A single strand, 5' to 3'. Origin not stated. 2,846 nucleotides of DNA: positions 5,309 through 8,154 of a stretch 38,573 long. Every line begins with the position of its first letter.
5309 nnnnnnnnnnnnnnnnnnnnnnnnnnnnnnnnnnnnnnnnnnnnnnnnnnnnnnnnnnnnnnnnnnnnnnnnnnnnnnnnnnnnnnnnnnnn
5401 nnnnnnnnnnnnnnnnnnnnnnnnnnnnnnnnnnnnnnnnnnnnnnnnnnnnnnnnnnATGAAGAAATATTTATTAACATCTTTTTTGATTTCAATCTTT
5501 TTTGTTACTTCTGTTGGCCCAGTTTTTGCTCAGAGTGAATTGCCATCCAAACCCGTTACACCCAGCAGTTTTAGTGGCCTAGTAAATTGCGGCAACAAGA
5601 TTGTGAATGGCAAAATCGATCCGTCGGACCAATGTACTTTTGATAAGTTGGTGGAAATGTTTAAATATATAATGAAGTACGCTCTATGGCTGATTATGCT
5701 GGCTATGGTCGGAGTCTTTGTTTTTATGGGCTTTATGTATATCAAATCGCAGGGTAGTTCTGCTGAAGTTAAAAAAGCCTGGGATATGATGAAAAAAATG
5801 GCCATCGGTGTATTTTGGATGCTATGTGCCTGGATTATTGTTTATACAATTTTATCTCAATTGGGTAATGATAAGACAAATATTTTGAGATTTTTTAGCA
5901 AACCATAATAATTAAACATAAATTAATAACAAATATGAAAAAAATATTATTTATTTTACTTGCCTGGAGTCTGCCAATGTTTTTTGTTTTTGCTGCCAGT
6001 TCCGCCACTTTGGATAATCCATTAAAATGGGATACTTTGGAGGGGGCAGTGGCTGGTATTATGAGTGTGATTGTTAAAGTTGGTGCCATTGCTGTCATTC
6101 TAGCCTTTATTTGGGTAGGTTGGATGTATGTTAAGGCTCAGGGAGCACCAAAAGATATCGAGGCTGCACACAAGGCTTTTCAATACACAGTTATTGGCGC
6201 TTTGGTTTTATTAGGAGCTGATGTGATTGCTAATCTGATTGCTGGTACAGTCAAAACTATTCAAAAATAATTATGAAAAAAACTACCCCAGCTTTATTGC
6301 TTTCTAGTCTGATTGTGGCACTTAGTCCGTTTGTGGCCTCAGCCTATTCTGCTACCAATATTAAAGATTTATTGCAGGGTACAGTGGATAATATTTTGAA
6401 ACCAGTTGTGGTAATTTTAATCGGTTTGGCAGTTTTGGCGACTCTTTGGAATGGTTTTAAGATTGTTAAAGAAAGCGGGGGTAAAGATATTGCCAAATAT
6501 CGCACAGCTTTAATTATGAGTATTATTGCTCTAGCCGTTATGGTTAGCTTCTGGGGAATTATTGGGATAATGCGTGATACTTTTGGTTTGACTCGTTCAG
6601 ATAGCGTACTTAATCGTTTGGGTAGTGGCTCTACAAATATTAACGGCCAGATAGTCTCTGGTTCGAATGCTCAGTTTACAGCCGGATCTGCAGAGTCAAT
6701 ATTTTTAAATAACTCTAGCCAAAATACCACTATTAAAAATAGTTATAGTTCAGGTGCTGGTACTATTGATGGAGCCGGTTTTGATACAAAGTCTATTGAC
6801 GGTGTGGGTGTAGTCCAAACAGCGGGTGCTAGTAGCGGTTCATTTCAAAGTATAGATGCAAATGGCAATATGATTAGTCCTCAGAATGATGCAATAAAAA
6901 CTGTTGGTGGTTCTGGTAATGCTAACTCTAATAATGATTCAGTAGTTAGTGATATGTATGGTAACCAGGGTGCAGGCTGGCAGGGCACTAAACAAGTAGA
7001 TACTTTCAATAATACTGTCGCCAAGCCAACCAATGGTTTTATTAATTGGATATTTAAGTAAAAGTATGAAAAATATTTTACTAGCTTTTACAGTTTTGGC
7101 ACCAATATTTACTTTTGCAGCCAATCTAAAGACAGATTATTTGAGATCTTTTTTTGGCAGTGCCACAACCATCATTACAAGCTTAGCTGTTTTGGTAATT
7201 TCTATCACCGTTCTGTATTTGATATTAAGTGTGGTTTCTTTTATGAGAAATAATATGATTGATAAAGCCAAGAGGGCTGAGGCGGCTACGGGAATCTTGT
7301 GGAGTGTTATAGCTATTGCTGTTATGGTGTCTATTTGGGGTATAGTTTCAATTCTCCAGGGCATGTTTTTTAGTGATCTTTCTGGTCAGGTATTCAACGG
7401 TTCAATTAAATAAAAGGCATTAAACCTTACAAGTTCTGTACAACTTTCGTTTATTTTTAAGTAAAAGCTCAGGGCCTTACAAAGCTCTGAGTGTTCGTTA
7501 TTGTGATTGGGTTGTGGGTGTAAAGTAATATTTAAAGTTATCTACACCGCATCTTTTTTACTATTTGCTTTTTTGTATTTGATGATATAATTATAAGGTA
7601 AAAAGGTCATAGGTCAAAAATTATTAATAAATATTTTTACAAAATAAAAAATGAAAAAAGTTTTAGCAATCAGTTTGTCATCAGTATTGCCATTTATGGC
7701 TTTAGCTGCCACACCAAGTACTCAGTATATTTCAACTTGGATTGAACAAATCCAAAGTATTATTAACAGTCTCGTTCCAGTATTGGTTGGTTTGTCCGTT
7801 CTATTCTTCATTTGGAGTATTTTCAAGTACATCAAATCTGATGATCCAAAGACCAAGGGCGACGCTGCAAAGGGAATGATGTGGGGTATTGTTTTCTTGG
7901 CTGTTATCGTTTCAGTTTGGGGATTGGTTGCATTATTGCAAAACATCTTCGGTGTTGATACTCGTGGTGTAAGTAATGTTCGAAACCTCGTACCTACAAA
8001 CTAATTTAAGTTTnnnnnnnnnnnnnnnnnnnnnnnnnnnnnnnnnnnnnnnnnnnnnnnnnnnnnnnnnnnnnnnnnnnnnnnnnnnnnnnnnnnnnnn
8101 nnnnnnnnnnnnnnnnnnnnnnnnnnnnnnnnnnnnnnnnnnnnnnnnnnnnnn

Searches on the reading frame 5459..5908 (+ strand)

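Call 75: search_protein_families(library=pfam, proteins=[window:5459-5908:+], max_evalue=0.01)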
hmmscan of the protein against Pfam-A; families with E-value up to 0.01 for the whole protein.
window:5459-5908:+ (149 aa): 1 family
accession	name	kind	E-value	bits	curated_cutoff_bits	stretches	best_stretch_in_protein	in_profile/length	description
PF18895.5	T4SS_pilin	-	2.8e-07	30.9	26.6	1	67-131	8-71/71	Type IV secretion system pilin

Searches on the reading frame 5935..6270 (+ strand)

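Call 75: search_protein_families(library=pfam, proteins=[window:5935-6270:+], max_evalue=0.01)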
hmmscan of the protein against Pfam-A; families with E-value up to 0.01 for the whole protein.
window:5935-6270:+ (111 aa): 2 families
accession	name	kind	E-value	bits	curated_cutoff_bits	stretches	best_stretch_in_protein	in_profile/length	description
PF18895.5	T4SS_pilin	-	3.3e-05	24.3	26.6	1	35-102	8-71/71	Type IV secretion system pilin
PF04956.18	TrbC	-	0.00022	21.8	27.9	1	7-102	11-98/98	TrbC/VIRB2 pilin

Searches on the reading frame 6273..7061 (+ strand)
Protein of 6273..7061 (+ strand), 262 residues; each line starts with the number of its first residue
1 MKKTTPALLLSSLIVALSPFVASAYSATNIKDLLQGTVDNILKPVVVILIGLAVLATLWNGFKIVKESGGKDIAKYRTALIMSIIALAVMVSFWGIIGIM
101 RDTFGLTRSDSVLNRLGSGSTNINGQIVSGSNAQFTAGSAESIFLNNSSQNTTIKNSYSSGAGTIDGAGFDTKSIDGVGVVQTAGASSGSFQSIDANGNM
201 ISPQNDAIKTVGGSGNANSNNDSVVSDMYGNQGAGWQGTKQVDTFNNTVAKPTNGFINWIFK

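Call 75: search_protein_families(library=pfam, proteins=[window:6273-7061:+], max_evalue=0.01)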
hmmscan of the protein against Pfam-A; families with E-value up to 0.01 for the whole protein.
window:6273-7061:+ (262 aa): 2 families
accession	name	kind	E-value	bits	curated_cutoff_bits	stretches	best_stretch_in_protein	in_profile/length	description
PF18895.5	T4SS_pilin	-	2e-07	31.4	26.6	1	32-99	3-70/71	Type IV secretion system pilin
PF02322.20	Cyt_bd_oxida_II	-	0.0072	16.2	35.6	1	7-99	156-231/302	Cytochrome bd terminal oxidase subunit II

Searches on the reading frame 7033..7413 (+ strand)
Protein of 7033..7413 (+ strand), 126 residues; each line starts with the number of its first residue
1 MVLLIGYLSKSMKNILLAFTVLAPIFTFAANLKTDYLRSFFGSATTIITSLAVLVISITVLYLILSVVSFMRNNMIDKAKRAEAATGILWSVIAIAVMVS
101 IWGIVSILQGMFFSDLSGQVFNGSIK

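Call 75: search_protein_families(library=pfam, proteins=[window:7033-7413:+], max_evalue=0.01)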
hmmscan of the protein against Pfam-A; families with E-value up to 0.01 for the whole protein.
window:7033-7413:+ (126 aa): 1 family
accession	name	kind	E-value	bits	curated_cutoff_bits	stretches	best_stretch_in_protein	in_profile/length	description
PF18895.5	T4SS_pilin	-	0.00014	22.3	26.6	1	44-108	12-71/71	Type IV secretion system pilin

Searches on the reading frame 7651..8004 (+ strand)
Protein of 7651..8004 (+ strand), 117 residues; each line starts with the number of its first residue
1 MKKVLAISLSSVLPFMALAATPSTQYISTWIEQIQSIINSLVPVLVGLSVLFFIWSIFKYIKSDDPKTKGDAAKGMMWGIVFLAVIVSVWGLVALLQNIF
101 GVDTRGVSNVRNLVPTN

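Call 75: search_protein_families(library=pfam, proteins=[window:7651-8004:+], max_evalue=0.01)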
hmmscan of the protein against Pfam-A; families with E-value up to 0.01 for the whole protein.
window:7651-8004:+ (117 aa): 2 families
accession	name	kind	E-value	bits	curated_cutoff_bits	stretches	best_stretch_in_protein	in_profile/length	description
PF18895.5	T4SS_pilin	-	2.7e-09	37.4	26.6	1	29-95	3-70/71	Type IV secretion system pilin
PF18920.5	DUF5671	-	7.5e-05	23.1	28.4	1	4-103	14-109/132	Domain of unknown function (DUF5671)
